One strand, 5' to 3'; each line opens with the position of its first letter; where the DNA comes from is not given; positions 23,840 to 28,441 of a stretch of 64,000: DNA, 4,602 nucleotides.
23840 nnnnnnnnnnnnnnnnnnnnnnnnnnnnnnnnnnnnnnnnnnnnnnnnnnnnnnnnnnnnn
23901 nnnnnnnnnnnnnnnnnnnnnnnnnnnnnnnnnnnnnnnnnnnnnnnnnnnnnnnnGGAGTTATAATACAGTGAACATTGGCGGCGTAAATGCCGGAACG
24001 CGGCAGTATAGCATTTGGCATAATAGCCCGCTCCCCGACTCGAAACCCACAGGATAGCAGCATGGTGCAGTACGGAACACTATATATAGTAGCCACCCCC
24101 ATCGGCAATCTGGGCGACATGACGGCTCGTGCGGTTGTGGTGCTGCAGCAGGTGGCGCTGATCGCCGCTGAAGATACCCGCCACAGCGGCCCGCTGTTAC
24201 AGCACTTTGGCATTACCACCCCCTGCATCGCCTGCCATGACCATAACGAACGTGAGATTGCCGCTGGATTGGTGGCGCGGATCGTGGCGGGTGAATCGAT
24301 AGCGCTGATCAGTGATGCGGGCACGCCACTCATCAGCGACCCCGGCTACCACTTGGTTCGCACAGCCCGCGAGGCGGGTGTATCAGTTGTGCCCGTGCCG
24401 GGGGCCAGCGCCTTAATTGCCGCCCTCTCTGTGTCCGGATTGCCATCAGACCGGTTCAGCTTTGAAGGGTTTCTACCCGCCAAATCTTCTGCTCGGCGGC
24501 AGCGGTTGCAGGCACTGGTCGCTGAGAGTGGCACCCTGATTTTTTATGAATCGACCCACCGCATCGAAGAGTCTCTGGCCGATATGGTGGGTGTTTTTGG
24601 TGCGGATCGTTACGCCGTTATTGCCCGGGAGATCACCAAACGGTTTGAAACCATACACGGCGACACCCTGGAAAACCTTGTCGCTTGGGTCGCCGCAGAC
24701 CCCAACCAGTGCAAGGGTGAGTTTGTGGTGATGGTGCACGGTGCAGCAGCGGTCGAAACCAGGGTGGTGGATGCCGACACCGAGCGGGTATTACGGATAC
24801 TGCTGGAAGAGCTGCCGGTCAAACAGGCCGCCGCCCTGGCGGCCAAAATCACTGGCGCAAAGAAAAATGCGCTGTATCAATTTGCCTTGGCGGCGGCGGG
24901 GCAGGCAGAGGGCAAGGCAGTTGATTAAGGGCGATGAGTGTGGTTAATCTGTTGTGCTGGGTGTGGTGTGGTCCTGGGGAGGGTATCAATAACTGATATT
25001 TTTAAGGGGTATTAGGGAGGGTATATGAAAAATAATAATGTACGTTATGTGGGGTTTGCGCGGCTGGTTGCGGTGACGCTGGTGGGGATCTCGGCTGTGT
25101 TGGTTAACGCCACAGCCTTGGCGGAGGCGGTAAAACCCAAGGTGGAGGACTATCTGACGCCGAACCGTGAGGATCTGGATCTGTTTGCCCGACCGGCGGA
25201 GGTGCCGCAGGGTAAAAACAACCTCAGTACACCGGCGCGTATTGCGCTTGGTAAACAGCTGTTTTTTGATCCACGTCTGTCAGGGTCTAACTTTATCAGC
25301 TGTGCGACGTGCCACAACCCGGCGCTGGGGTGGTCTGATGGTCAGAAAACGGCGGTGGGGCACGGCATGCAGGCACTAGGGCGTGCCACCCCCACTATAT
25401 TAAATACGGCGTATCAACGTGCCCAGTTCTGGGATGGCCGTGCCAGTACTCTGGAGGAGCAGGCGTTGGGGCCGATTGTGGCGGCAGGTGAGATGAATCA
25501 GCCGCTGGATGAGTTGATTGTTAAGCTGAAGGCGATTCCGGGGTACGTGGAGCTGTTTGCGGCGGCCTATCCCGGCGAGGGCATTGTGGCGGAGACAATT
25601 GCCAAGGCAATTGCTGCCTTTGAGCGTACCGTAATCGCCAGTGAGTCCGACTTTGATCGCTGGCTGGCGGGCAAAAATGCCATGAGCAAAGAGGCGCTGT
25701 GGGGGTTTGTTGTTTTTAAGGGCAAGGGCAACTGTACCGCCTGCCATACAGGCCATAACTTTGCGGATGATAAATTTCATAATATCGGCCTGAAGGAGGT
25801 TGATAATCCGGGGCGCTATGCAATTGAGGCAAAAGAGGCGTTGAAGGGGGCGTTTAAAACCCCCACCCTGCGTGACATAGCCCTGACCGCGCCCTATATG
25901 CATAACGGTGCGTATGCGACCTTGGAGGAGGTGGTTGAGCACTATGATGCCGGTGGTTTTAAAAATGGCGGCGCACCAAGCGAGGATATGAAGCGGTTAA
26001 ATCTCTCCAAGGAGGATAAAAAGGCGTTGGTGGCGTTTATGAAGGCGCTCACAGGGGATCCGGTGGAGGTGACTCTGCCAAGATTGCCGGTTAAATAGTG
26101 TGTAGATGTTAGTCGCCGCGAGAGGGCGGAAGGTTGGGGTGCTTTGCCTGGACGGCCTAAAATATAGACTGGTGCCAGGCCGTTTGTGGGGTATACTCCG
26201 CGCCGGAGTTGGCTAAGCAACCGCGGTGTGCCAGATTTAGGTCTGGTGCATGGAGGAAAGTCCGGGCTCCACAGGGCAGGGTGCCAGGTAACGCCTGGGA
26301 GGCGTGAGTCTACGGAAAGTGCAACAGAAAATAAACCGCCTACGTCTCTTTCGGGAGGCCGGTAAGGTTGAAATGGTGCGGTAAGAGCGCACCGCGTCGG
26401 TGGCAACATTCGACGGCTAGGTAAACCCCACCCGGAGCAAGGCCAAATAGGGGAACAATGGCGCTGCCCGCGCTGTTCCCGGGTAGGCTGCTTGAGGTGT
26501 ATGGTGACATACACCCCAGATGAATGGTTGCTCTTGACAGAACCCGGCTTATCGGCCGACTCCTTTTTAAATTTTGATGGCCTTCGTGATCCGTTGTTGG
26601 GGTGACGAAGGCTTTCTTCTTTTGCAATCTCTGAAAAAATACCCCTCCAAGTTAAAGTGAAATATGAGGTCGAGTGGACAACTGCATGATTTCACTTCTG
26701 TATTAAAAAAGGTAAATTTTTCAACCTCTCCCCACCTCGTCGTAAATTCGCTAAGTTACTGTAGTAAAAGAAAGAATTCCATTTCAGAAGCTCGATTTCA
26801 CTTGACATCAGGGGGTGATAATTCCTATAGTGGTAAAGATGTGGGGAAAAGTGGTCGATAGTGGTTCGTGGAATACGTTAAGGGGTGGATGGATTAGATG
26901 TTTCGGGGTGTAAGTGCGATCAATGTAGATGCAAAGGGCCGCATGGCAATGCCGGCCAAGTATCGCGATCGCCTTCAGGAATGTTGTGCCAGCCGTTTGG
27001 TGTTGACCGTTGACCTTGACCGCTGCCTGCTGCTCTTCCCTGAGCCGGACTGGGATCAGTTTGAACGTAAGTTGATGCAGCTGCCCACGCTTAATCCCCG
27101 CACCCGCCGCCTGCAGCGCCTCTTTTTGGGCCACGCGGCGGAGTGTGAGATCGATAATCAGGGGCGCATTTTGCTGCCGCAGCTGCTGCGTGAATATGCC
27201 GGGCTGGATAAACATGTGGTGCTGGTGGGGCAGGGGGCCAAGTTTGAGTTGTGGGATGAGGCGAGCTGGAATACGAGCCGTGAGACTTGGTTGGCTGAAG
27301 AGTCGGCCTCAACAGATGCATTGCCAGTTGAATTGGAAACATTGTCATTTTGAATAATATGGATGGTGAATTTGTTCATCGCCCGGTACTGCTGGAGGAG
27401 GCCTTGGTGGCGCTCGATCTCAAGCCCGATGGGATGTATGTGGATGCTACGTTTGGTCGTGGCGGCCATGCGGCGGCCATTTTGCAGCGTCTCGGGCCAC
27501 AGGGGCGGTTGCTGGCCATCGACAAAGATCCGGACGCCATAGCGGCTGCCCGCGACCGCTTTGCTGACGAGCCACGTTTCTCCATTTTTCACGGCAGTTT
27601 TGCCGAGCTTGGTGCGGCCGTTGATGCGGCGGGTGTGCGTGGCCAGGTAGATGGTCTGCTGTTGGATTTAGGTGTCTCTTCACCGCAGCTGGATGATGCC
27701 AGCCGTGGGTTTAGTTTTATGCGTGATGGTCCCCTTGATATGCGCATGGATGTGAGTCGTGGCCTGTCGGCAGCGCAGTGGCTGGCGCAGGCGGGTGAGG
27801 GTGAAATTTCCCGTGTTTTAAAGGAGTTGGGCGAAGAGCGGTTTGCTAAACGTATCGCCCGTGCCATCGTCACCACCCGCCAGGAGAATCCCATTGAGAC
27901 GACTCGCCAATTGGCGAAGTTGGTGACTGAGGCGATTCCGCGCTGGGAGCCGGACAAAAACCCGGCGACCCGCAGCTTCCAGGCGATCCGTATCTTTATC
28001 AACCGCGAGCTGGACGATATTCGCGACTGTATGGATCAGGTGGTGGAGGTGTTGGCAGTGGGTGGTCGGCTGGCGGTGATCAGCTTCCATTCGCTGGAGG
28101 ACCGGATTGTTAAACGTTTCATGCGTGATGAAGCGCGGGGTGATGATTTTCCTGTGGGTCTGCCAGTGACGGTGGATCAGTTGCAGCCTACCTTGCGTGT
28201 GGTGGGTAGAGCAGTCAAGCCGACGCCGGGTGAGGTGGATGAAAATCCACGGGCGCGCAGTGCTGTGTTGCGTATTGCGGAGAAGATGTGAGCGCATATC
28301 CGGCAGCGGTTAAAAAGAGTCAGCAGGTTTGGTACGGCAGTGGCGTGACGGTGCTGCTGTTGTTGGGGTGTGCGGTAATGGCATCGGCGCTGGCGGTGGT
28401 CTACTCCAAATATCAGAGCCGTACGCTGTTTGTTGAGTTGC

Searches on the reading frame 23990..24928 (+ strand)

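Call 45: search_protein_families(library=pfam, proteins=[window:23990-24928:+], max_evalue=0.0001)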
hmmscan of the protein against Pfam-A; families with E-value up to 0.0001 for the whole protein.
window:23990-24928:+ (312 aa): 2 families
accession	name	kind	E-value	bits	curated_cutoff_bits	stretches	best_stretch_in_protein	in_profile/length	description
PF00590.25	TP_methylase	-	3.1e-31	109.4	27.8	1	30-230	1-211/212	Tetrapyrrole (Corrin/Porphyrin) Methylases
PF23016.2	RsmI_C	-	1.4e-19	70.1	27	1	260-301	3-44/46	RsmI C-terminal HTH domain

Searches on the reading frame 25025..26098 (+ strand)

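Call 45: search_protein_families(library=pfam, proteins=[window:25025-26098:+], max_evalue=0.0001)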
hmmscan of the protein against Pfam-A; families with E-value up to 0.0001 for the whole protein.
window:25025-26098:+ (357 aa): 3 families
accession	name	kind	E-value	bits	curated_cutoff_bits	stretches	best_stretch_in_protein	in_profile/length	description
PF03150.19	CCP_MauG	-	4.4e-59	199.8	25.6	1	71-218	2-148/149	Di-haem cytochrome c peroxidase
PF00034.26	Cytochrom_C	-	3.4e-07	31.9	21.3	0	235-342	10-89/90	Cytochrome c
PF21419.2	RoxA-like_Cyt-c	-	9.3e-05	22.4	26.7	0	277-305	2-30/39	RoxA-like, cytochrome c-like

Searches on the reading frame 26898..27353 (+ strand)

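Call 45: search_protein_families(library=pfam, proteins=[window:26898-27353:+], max_evalue=0.0001)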
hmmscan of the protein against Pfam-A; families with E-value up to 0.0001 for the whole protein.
window:26898-27353:+ (151 aa): 1 family
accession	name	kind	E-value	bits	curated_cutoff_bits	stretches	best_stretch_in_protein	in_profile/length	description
PF02381.23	MraZ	-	6.3e-36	122.6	23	2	76-138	1-62/72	MraZ protein, putative antitoxin-like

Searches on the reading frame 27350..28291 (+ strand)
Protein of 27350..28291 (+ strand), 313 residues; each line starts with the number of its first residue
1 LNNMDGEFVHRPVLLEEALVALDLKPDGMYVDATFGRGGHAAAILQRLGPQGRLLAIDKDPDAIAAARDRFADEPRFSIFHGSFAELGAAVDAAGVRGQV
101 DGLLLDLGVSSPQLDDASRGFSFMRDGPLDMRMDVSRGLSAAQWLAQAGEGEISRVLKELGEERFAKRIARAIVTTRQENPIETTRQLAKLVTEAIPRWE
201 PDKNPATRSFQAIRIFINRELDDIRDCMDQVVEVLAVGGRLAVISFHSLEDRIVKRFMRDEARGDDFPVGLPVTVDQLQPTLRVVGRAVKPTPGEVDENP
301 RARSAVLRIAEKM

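Call 45: search_protein_families(library=pfam, proteins=[window:27350-28291:+], max_evalue=0.0001)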
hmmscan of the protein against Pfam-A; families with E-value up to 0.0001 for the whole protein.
window:27350-28291:+ (313 aa): 2 families
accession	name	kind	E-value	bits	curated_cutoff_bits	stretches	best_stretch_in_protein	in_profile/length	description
PF01795.25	Methyltransf_5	-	1.3e-110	370.1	27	1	7-312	1-308/309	MraW methylase family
PF13649.12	Methyltransf_25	-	1.2e-05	26.3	27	0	32-88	3-59/97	Methyltransferase domain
